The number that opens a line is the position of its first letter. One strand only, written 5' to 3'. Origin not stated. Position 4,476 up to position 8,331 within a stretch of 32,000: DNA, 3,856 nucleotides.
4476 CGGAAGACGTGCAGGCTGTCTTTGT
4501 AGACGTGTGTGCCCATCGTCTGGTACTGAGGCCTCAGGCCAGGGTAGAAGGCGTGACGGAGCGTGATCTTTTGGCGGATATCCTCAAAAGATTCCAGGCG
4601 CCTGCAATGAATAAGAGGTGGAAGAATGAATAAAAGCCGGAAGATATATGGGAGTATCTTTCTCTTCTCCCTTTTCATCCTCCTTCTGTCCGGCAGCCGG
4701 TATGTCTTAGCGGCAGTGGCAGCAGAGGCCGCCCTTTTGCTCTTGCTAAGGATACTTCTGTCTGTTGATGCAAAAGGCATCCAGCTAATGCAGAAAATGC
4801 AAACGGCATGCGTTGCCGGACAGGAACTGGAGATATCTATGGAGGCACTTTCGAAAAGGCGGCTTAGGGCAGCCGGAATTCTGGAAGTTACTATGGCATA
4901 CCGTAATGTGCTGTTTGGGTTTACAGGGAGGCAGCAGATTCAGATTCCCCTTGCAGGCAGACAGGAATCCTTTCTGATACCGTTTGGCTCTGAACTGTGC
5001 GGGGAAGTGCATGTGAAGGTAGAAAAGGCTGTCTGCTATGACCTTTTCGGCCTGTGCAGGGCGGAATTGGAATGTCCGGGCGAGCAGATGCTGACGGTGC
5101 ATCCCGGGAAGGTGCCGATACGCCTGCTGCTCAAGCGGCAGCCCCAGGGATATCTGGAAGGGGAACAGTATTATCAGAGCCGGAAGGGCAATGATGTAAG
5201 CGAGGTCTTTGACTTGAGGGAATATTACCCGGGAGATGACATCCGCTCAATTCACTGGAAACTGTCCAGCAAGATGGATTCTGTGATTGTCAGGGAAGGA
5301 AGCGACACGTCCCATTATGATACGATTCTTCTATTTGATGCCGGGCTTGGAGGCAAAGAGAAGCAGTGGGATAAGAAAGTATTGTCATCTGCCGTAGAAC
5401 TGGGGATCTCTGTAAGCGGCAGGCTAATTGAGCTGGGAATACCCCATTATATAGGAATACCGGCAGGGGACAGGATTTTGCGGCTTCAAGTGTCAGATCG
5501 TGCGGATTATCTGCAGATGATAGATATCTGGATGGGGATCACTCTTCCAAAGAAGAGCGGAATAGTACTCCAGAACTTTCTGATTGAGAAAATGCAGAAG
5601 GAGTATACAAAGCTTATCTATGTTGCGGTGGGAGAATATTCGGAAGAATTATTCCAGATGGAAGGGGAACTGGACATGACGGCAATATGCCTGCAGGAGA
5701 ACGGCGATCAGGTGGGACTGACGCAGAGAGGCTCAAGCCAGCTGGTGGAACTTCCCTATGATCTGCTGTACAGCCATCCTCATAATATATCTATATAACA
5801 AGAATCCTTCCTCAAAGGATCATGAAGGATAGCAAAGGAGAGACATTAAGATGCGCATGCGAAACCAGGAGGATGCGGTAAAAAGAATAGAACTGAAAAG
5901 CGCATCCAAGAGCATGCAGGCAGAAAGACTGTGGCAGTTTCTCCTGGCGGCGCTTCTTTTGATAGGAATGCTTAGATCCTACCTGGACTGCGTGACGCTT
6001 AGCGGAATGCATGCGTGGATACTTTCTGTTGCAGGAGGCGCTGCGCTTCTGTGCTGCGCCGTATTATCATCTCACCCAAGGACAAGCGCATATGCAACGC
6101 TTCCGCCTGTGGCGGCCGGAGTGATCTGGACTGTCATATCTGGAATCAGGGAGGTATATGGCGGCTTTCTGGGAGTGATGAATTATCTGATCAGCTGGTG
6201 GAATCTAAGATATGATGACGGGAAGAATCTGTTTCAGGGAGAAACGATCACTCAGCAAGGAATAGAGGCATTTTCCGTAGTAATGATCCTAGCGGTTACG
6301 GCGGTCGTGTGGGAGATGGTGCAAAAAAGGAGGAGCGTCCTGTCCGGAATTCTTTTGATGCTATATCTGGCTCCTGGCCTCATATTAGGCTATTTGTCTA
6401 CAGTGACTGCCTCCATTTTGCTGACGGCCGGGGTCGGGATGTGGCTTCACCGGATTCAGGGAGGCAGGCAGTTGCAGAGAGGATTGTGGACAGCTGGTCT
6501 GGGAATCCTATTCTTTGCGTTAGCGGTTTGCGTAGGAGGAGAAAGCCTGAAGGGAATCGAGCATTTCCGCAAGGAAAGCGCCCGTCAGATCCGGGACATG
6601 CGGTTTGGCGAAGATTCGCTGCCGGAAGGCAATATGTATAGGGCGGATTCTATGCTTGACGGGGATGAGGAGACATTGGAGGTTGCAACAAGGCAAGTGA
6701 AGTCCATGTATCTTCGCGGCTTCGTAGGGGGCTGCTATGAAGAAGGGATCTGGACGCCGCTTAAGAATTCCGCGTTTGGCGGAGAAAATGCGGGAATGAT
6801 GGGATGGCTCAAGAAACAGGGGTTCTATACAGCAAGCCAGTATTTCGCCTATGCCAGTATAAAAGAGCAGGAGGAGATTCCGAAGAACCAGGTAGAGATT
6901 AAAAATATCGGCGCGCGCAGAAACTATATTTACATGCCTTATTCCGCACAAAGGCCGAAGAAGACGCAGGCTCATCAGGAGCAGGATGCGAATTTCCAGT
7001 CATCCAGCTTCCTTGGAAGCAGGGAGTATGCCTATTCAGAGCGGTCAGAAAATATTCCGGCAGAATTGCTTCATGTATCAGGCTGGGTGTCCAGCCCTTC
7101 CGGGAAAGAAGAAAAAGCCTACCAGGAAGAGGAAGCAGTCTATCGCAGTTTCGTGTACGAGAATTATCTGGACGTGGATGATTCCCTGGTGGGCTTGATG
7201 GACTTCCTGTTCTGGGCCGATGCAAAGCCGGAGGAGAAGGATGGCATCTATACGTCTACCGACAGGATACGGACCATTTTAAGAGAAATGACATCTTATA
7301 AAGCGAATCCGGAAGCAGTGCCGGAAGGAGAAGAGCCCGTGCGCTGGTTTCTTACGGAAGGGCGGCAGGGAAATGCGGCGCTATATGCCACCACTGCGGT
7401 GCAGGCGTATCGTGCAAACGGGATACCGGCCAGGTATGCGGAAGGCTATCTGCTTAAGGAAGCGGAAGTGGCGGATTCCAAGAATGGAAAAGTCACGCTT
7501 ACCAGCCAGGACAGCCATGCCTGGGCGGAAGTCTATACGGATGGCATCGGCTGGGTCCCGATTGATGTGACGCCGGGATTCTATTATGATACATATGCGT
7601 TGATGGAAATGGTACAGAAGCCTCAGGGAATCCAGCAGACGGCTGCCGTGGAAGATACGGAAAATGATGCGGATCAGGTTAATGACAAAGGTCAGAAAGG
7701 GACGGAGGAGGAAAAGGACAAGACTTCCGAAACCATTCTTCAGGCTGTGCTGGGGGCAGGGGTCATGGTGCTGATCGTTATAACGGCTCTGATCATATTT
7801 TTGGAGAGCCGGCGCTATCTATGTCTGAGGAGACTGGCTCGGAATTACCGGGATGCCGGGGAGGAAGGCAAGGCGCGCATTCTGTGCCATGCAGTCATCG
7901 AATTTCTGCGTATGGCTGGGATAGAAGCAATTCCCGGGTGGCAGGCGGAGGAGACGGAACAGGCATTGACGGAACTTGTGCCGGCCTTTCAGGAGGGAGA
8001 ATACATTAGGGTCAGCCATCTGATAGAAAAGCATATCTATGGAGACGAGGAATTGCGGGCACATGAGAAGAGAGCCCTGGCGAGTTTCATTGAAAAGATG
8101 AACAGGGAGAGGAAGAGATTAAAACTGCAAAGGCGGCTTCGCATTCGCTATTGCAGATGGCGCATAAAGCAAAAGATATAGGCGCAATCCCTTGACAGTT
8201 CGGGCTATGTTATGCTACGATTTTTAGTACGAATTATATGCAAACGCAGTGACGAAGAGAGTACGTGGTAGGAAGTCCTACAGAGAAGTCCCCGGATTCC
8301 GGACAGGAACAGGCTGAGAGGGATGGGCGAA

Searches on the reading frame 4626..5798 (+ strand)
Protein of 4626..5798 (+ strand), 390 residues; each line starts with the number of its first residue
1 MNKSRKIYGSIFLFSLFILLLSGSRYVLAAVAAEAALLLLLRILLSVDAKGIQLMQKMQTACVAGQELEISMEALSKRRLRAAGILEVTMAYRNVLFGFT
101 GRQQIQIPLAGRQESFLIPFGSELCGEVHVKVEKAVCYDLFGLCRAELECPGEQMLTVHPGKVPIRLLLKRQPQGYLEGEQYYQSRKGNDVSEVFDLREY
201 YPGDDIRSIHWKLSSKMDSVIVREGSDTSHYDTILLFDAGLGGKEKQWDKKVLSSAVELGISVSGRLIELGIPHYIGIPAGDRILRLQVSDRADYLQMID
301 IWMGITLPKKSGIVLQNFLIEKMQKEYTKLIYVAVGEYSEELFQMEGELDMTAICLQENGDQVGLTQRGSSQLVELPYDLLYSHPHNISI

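Call 57: search_protein_families(library=pfam, proteins=[window:4626-5798:+], max_evalue=0.00001)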
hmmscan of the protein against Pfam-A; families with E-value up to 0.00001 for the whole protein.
window:4626-5798:+ (390 aa): 1 family
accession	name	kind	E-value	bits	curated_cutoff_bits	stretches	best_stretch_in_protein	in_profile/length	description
PF01882.25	DUF58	-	1.6e-06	28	23.4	1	196-239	1-44/216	Protein of unknown function DUF58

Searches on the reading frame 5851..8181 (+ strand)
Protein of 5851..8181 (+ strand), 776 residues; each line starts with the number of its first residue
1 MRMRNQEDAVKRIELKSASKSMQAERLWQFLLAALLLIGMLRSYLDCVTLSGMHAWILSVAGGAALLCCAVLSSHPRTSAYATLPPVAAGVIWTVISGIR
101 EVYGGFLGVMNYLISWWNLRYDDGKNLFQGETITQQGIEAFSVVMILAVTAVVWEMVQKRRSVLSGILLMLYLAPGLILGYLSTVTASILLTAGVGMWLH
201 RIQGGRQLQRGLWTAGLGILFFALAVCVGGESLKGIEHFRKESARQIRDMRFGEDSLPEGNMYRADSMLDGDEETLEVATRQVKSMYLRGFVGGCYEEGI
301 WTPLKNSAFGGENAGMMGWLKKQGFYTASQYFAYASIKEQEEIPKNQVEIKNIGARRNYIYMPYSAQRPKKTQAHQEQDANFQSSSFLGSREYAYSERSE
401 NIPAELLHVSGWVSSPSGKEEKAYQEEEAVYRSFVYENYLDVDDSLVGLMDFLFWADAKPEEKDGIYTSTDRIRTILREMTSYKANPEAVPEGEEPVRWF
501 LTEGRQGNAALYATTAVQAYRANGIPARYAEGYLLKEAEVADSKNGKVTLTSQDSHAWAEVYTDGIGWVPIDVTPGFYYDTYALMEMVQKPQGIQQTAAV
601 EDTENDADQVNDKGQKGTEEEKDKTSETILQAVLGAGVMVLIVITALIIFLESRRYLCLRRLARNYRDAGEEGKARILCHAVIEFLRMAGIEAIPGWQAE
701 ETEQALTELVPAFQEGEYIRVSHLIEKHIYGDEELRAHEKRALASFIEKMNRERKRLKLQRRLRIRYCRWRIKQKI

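Call 57: search_protein_families(library=pfam, proteins=[window:5851-8181:+], max_evalue=0.00001)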
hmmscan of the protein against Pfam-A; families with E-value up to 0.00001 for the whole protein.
window:5851-8181:+ (776 aa): 1 family
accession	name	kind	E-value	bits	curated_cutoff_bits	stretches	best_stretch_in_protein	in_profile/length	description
PF01841.26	Transglut_core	-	7.1e-21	75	23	1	468-572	16-107/108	Transglutaminase-like superfamily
